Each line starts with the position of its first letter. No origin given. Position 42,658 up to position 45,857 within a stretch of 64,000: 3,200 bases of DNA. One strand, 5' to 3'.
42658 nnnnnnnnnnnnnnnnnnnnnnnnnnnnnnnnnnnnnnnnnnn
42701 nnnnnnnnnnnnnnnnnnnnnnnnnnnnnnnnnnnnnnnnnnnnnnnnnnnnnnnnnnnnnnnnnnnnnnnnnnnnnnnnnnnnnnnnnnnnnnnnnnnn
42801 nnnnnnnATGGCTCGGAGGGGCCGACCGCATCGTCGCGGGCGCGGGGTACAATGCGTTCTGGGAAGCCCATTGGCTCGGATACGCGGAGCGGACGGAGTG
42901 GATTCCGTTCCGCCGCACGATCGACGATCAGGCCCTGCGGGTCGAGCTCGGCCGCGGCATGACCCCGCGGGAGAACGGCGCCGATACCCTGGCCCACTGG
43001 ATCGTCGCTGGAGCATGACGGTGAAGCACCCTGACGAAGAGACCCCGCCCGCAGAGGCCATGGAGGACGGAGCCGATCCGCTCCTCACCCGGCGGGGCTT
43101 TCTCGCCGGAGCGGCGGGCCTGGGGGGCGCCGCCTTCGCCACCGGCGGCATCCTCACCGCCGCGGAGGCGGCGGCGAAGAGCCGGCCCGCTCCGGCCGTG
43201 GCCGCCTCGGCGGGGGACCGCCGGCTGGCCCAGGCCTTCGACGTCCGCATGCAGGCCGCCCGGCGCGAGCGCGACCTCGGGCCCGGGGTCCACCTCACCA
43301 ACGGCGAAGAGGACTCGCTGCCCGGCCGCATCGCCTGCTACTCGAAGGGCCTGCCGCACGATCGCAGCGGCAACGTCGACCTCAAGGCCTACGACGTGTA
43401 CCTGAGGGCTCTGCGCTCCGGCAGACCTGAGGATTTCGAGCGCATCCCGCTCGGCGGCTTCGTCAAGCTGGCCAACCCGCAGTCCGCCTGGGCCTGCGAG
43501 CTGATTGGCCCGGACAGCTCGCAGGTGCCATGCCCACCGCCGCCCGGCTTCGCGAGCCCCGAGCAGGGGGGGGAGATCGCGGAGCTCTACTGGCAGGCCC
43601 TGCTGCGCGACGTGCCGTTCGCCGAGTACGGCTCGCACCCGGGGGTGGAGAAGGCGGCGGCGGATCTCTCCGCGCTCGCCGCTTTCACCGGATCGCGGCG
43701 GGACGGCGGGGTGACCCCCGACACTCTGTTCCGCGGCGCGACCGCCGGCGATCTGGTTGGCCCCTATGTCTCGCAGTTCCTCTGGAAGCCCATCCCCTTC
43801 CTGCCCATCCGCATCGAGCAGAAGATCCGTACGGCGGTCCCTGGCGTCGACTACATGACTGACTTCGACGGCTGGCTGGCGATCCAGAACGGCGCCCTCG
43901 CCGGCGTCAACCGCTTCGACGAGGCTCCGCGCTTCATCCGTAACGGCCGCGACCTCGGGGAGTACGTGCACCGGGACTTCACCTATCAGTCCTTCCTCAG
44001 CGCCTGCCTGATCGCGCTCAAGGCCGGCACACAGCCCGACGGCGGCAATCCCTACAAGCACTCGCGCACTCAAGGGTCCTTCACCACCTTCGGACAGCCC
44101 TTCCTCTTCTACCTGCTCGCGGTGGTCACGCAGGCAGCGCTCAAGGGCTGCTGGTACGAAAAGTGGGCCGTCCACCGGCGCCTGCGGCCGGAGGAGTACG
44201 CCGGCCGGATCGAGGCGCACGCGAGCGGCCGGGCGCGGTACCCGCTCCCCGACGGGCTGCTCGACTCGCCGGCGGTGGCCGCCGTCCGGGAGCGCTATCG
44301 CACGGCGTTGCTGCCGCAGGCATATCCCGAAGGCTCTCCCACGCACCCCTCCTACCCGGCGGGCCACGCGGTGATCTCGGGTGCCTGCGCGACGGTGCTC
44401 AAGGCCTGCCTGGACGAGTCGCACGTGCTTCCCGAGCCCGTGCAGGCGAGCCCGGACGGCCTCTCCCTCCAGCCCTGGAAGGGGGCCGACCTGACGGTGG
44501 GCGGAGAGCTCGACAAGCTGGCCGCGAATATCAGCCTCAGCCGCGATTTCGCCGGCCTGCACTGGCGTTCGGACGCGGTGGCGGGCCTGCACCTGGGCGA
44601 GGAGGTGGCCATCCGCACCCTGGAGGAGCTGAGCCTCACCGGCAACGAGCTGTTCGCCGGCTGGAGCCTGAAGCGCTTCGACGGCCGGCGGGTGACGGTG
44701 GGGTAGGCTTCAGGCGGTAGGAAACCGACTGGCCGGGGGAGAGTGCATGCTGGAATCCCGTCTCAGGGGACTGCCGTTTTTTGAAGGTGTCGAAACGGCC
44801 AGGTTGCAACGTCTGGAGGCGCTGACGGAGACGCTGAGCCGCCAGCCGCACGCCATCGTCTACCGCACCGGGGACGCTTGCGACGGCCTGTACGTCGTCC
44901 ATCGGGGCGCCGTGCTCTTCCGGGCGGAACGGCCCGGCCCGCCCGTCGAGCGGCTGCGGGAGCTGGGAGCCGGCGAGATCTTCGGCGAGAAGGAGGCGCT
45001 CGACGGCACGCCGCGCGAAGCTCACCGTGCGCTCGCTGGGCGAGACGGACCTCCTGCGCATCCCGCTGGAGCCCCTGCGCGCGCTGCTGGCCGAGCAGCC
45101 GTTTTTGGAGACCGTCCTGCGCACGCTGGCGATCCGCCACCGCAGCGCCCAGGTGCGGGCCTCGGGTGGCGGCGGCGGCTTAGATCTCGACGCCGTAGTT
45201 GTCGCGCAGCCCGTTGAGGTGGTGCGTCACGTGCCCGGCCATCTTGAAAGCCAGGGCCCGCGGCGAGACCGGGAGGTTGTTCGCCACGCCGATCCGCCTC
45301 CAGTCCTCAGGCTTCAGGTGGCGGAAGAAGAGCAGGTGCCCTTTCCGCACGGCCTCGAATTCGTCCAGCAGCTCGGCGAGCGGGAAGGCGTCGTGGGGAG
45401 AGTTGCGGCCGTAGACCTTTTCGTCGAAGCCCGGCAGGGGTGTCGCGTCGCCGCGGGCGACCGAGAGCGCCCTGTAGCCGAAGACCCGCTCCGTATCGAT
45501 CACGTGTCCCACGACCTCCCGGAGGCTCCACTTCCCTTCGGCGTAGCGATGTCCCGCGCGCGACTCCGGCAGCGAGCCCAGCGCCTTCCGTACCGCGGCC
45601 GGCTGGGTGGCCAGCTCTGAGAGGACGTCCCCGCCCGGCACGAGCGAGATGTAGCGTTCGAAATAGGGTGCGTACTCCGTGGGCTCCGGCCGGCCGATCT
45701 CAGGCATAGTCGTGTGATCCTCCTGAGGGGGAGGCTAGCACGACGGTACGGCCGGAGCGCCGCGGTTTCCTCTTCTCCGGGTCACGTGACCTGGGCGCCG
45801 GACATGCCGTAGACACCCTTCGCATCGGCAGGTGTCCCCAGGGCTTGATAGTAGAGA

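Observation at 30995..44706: Compact five-gene cluster: two giant secreted proteins of about 1700 aa each, a small secreted partner, a GT-like protein and a Tat-secreted vanadium-haloperoxidase-like enzyme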

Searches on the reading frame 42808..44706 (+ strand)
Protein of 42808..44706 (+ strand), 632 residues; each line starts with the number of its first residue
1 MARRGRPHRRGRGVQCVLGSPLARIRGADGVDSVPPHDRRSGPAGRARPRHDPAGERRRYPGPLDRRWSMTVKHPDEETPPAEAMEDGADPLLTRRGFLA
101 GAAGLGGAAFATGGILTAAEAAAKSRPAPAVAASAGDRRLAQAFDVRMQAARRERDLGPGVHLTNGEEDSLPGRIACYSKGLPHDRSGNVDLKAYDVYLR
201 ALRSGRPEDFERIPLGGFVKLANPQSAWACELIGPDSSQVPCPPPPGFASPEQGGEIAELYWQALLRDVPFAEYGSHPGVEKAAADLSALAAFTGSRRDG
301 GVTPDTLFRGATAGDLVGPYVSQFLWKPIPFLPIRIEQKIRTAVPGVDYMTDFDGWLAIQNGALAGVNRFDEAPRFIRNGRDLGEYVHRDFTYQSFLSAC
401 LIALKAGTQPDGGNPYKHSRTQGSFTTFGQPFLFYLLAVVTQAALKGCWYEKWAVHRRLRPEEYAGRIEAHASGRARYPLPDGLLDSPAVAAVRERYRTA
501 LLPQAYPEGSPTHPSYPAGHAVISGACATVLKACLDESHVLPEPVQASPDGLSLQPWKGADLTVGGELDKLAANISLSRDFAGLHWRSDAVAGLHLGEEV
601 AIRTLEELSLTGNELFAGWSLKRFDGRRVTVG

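Call 3: search_protein_families(library=pfam, proteins=[window:42808-44706:+], max_evalue=0.01)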
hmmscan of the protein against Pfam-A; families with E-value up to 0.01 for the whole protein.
window:42808-44706:+ (632 aa): 1 family
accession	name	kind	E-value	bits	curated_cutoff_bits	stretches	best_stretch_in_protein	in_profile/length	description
PF01569.27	PAP2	-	4.9e-07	30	27.2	1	434-601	4-118/130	PAP2 superfamily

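Call 4: search_protein_families(library=ncbifam, proteins=[window:42808-44706:+], max_evalue=0.01)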
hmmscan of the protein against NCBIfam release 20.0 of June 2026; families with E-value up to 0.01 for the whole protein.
window:42808-44706:+ (632 aa): 1 family
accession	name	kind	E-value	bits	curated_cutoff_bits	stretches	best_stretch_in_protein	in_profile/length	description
NF047884.1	UdeprDiPSep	equivalog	0.00028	20.8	250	0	510-535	114-139/188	undecaprenyl-diphosphatase SepP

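Call 13: search_solved_structures(query=window:43015-44706:+, max_evalue=1, show_alignments=2)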
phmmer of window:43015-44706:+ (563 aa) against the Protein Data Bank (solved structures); distinct sequences matched with E-value up to 1: 11.
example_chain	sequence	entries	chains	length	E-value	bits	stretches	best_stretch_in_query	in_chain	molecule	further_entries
1qi9_A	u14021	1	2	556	6.5e-86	292.5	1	69-545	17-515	Vanadium-dependent bromoperoxidase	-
7qvw_AAA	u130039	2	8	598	2.5e-74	254.3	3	243-560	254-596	Vanadium-dependent bromoperoxidase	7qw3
5aa6_A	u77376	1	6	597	1.2e-73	252.1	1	69-538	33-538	VANADIUM-DEPENDENT BROMOPEROXIDASE 2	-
7qwi_AAA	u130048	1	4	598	2.1e-72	248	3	243-560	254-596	Vanadium-dependent bromoperoxidase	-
1up8_A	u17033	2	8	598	2.7e-72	247.6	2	243-560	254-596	VANADIUM-DEPENDENT BROMOPEROXIDASE 1 | Vanadium-dependent bromoperoxidase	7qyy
8vgx_A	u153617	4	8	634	3.3e-72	247.3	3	243-560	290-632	Vanadium-dependent bromoperoxidase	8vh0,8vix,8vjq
1qhb_A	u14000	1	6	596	6e-72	246.4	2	243-560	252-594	HALOPEROXIDASE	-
8q21_A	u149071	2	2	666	1.4e-69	238.6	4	432-558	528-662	Vanadium-dependent bromoperoxidase, putative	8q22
5lpc_A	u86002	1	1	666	1.6e-69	238.4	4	432-558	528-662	Vanadium-dependent bromoperoxidase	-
8q20_A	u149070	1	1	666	2e-69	238.1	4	432-558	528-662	Vanadium-dependent bromoperoxidase, putative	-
4cit_A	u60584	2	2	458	0.0044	19.1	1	441-541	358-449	VANADIUM-DEPENDENT HALOPEROXIDASE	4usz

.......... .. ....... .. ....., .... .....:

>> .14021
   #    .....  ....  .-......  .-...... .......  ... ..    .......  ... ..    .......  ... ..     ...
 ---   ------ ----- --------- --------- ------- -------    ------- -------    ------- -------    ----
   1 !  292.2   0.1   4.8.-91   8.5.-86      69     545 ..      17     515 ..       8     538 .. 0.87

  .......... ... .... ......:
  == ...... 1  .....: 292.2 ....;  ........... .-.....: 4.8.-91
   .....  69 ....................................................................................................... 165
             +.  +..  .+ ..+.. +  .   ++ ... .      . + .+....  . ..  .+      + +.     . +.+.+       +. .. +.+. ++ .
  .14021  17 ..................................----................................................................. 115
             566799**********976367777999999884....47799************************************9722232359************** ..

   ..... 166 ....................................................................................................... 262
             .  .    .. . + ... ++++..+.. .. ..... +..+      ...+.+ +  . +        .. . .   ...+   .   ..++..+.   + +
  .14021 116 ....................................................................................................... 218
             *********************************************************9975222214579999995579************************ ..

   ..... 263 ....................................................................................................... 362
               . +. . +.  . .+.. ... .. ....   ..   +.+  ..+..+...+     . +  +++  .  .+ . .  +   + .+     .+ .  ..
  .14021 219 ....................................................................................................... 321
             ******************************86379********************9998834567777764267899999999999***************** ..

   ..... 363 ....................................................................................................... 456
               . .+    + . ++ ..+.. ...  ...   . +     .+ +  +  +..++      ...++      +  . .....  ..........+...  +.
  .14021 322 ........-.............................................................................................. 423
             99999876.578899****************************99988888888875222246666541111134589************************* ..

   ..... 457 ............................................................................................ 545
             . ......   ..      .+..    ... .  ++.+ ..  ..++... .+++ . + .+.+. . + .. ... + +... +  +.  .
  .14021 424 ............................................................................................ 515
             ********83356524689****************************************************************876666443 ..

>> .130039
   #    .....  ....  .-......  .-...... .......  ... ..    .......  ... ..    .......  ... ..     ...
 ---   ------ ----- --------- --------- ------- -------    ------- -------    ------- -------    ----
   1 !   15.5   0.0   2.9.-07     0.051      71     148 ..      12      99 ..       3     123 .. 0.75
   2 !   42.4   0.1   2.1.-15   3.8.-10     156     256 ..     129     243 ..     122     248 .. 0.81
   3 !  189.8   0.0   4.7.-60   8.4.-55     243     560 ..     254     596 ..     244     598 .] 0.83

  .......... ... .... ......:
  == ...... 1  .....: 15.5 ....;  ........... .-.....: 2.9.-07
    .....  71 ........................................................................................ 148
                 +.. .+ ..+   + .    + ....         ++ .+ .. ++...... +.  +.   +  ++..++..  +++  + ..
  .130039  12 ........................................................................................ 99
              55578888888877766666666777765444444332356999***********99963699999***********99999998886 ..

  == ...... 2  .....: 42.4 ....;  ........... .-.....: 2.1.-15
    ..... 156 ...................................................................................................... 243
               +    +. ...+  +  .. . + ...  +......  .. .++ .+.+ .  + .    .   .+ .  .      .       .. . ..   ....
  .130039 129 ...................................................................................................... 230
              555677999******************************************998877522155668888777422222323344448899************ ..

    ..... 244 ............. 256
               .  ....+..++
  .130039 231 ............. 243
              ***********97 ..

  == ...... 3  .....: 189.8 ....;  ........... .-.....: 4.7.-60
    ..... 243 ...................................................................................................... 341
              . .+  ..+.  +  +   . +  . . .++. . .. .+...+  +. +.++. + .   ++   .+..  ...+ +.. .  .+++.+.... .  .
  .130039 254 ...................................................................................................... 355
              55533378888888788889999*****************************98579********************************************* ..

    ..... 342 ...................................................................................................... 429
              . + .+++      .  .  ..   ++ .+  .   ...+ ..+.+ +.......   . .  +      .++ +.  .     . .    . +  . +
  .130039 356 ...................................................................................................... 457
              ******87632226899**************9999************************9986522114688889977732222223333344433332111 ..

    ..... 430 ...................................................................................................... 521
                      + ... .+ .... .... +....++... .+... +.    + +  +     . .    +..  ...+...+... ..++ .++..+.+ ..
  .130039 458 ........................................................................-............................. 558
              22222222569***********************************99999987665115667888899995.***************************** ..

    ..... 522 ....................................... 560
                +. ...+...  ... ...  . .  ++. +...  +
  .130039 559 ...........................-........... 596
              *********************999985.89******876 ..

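Call 16: find_homologous_proteins(query=window:43015-44706:+, max_evalue=1e-20)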
Query window:43015-44706:+ (563 aa): 6592 proteins with E <= 1e-20 among 8000 candidates; the best 120 are listed.
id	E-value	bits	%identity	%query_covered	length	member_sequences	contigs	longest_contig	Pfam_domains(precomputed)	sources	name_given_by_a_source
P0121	0.0e+0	1293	100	100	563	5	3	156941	PF22778.4,PF01569.28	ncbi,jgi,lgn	-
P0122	0.0e+0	1065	84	97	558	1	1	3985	PF22778.4,PF01569.28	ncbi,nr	ncbi:MAG TPA: vanadium-dependent haloperoxidase [Thermoanaerobaculia bacterium]|nr:vanadium-dependen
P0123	0.0e+0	1062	83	100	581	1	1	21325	PF22778.4,PF01569.28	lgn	-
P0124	0.0e+0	1056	82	99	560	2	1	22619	PF22778.4,PF01569.28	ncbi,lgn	ncbi:MAG: vanadium-dependent haloperoxidase [Thermoanaerobaculia bacterium]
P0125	0.0e+0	1052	82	99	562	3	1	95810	PF22778.4,PF01569.28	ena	-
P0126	0.0e+0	1049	81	100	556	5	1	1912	PF22778.4,PF01569.28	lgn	-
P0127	0.0e+0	1044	81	100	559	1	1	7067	PF22778.4,PF01569.28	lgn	-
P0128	0.0e+0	1039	81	100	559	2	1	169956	PF22778.4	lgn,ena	-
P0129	0.0e+0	1033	80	100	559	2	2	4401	PF22778.4,PF01569.28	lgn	-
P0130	0.0e+0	1030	80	100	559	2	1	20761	PF22778.4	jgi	-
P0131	0.0e+0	1018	81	99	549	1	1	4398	PF22778.4,PF01569.28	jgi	jgi:hypothetical protein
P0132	3.0e-277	939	78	88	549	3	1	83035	PF22778.4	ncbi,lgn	-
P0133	4.7e-274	929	75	97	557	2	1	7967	PF22778.4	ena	-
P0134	1.0e-273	928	74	100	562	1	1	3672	PF22778.4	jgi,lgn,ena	-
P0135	8.5e-273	925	76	96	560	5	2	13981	PF22778.4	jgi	jgi:hypothetical protein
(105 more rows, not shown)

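Call 38: find_related_loci(query=A2, collection=metagenome_contigs, flank=10000)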
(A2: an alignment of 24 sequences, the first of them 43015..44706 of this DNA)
Query A2 (563 aa) in metagenome_contigs; peptide patterns used: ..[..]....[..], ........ (x = any residue, [..] = any of these).
440 stretches matched a pattern; 245 encode a relative of the query (tblastn E <= 1e-3); the best 80 are kept; 80 distinct loci.
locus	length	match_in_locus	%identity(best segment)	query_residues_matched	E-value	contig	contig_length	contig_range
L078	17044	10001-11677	82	5-563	0e+0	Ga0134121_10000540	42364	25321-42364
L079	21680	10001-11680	81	2-563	0e+0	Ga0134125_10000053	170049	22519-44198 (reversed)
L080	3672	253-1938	74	1-563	0e+0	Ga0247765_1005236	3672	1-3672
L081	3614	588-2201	75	24-563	0e+0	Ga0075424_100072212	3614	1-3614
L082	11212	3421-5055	75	18-563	0e+0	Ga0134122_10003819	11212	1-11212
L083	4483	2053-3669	74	22-563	0e+0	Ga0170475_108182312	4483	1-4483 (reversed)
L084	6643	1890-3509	72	24-563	0e+0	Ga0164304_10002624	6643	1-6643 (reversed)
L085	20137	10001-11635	73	21-563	0e+0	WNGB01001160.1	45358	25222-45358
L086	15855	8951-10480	73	54-563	0e+0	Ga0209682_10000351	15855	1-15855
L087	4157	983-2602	69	21-563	0e+0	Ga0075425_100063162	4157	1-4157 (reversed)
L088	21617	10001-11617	70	24-563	0e+0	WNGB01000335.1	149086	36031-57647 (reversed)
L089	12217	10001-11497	72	63-562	0e+0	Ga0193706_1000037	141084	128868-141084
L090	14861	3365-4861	72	63-562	0e+0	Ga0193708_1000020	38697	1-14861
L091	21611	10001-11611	68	25-563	0e+0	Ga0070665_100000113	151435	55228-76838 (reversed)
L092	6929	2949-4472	70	47-562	0e+0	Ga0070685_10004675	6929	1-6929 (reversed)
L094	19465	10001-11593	68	22-563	0e+0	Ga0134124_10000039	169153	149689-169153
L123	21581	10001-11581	49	25-562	5e-169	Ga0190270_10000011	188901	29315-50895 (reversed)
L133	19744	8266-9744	51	70-562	1e-160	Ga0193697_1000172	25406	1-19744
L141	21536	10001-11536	51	24-561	3e-155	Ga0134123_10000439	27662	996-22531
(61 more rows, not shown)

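Call 48: search_protein_families(library=pfam, proteins=[L079:5407-8142:+, L079:8152-8760:+, L079:8763-9965:+, L079:11670-12968:-, L079:12965-13933:-, L141:5439-9995:+, L141:3835-5349:+, L094:4437-6089:+, L133:15508-16164:-, L123:11622-12368:-], max_evalue=0.01)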
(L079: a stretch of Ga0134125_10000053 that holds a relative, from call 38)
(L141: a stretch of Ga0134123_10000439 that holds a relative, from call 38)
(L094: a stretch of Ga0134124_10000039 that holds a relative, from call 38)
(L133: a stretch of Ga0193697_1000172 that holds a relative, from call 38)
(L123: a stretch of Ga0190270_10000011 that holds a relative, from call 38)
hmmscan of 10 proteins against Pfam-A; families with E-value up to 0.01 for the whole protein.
L079:5407-8142:+ (911 aa): 4 families
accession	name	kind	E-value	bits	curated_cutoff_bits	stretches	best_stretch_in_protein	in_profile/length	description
PF17831.6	PDH_E1_M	-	3.6e-99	331.1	23.2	1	512-721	20-229/229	Pyruvate dehydrogenase E1 component middle domain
PF22613.1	Transketolase_C_1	-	3.7e-20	72.7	27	1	734-869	1-113/113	Transketolase-like TK C-terminal domain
PF00456.26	Transketolase_N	-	4.3e-15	56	22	2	156-322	54-219/334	Transketolase, thiamine diphosphate binding domain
PF02780.25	Transketolase_C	-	0.0011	19.2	25.9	0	746-794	8-55/124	Transketolase, C-terminal domain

L079:8152-8760:+ (202 aa): 1 family
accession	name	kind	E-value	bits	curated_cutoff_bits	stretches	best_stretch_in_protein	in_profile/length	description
PF04264.18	YceI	-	8.7e-51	172.7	23.7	1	28-192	1-150/150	YceI-like domain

L079:8763-9965:+ (400 aa): 1 family
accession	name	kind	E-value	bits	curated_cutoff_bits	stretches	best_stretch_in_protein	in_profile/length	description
PF01734.28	Patatin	-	1.7e-34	120.2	27.7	1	79-266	1-190/191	Patatin-like phospholipase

L079:11670-12968:- (432 aa): 2 families
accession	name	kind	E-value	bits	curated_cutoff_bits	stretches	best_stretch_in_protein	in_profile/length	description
PF00291.31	PALP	-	1.1e-22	81.1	35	1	91-370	24-284/295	Pyridoxal-phosphate dependent enzyme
PF14821.11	Thr_synth_N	-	7.8e-09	36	25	1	4-77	3-78/79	Threonine synthase N terminus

L079:12965-13933:- (322 aa): 3 families
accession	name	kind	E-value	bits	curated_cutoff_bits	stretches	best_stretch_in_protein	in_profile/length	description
PF00288.32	GHMP_kinases_N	-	1.5e-15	57.6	22.3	1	64-155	1-87/87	GHMP kinases N terminal domain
PF08544.19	GHMP_kinases_C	-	1.9e-11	44.7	21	1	218-293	2-82/85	GHMP kinases C terminal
PF22700.2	MVD-like_N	-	0.0041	17.2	27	1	91-133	87-129/157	Diphosphomevalonate decarboxylase-like N-terminal domain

L141:5439-9995:+ (1518 aa): 3 families
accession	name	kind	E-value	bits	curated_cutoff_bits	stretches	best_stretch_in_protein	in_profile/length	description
PF15902.12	Sortilin-Vps10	-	6.8e-14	51.9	33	2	694-790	14-112/446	Sortilin, neurotensin receptor 3,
PF13505.12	OMP_b-brl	-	1.5e-05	25.7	28.7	1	1394-1517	39-173/175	Outer membrane protein beta-barrel domain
PF02012.26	BNR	-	0.00023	21.1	27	0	302-312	1-11/12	BNR/Asp-box repeat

L141:3835-5349:+ (504 aa): 9 families
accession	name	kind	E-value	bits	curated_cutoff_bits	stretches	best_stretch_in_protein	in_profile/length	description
PF00158.32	Sigma54_activat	-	2.7e-58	196.8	20.2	1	194-359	2-167/168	Sigma-54 interaction domain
PF25601.1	AAA_lid_14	-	2.5e-20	72.5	27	1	365-434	1-71/87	AAA+ ATPase lid domain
PF14532.12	Sigma54_activ_2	-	3.3e-18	66.7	25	1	204-364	11-138/138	Sigma-54 interaction domain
PF07728.20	AAA_5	-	2.9e-08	34.2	22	1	216-334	1-122/139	AAA domain (dynein-related subfamily)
PF00004.35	AAA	-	2.3e-06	28.5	21.2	1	217-350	1-127/131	ATPase family associated with various cellular activities (AAA)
PF01078.27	Mg_chelatase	-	2.7e-06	27.4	20.3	1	275-313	96-134/207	Magnesium chelatase, subunit ChlI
PF07724.20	AAA_2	-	2e-05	25.1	27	1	217-345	6-135/166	AAA domain (Cdc48 subfamily)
PF13401.12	AAA_22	-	0.00028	21.7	27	1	216-309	7-104/130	AAA domain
PF02954.25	HTH_8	-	0.0016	18.6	22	1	459-497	4-42/42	Bacterial regulatory protein, Fis family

L094:4437-6089:+ (550 aa): 2 families
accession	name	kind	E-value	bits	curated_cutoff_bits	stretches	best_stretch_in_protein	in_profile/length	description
PF02985.28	HEAT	-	3e-08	33.6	23.5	1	276-303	3-29/31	HEAT repeat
PF13646.12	HEAT_2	-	1.2e-06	29.1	27.7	1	473-533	4-58/88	HEAT repeats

L133:15508-16164:- (218 aa): 0 families

L123:11622-12368:- (248 aa): 0 families

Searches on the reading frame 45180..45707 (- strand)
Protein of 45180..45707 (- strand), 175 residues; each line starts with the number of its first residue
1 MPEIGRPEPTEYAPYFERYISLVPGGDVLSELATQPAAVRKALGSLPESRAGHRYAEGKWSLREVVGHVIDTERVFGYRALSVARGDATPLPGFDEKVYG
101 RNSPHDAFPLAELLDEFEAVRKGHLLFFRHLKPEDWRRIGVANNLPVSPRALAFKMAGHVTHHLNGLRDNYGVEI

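Call 12: search_protein_families(library=pfam, proteins=[window:45180-45707:-], max_evalue=0.001)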
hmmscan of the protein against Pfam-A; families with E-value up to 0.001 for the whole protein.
window:45180-45707:- (175 aa): 2 families
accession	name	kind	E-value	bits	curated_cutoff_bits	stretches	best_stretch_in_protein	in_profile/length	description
PF12867.12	DinB_2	-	5.7e-21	75.7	24.8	1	32-164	2-125/128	DinB superfamily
PF04978.18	MST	-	8.2e-05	23.5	27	1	32-163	6-136/149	Mycothiol-S-transferase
